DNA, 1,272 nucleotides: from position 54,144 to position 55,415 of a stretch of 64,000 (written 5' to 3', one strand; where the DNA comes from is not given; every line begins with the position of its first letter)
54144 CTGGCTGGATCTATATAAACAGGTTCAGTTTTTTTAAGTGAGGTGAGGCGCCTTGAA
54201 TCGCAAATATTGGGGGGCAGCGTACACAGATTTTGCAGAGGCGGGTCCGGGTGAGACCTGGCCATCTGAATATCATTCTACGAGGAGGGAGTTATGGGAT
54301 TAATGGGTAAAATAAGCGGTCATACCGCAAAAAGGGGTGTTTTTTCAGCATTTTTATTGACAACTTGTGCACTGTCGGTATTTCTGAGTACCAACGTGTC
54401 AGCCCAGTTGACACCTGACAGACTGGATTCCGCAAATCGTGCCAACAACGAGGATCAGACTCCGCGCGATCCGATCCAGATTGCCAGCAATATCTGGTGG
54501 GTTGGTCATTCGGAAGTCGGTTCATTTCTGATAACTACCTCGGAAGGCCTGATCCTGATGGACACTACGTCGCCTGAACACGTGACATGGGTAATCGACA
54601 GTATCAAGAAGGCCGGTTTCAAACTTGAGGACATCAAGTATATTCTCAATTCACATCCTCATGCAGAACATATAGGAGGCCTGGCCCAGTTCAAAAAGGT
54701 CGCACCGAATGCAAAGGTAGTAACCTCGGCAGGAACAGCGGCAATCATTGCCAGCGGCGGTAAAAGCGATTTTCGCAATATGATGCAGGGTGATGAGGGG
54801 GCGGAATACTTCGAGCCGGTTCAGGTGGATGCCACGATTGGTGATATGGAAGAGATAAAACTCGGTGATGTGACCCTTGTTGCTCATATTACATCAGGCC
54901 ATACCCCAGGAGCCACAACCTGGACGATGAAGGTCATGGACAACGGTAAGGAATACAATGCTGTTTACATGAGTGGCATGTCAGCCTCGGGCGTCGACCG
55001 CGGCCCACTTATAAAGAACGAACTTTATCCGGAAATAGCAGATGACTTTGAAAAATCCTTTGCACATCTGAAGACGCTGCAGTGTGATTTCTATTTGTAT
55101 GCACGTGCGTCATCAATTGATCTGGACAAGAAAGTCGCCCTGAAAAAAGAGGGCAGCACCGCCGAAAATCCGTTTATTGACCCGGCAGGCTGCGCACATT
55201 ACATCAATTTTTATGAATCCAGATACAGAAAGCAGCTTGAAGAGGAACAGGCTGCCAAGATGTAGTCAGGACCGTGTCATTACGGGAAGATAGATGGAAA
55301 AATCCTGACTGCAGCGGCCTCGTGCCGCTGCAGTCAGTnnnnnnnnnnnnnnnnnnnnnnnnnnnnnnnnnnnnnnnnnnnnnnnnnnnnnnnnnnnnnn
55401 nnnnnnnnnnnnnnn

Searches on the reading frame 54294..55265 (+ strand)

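Call 73: search_protein_families(library=pfam, proteins=[window:54294-55265:+], max_evalue=0.001)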
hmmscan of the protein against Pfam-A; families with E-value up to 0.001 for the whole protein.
window:54294-55265:+ (323 aa): 4 families
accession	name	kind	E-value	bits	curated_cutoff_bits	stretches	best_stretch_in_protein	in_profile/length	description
PF00753.33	Lactamase_B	-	6.2e-15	56.1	22.7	1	77-207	8-134/196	Metallo-beta-lactamase superfamily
PF19583.5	ODP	-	2.2e-06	28.1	27.2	1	77-154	5-81/194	ODP family beta lactamase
PF16661.11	Lactamase_B_6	-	2.5e-05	24.2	27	0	84-214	6-151/193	Metallo-beta-lactamase superfamily domain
PF12706.13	Lactamase_B_2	-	6e-05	23.2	27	1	110-229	27-143/200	Beta-lactamase superfamily domain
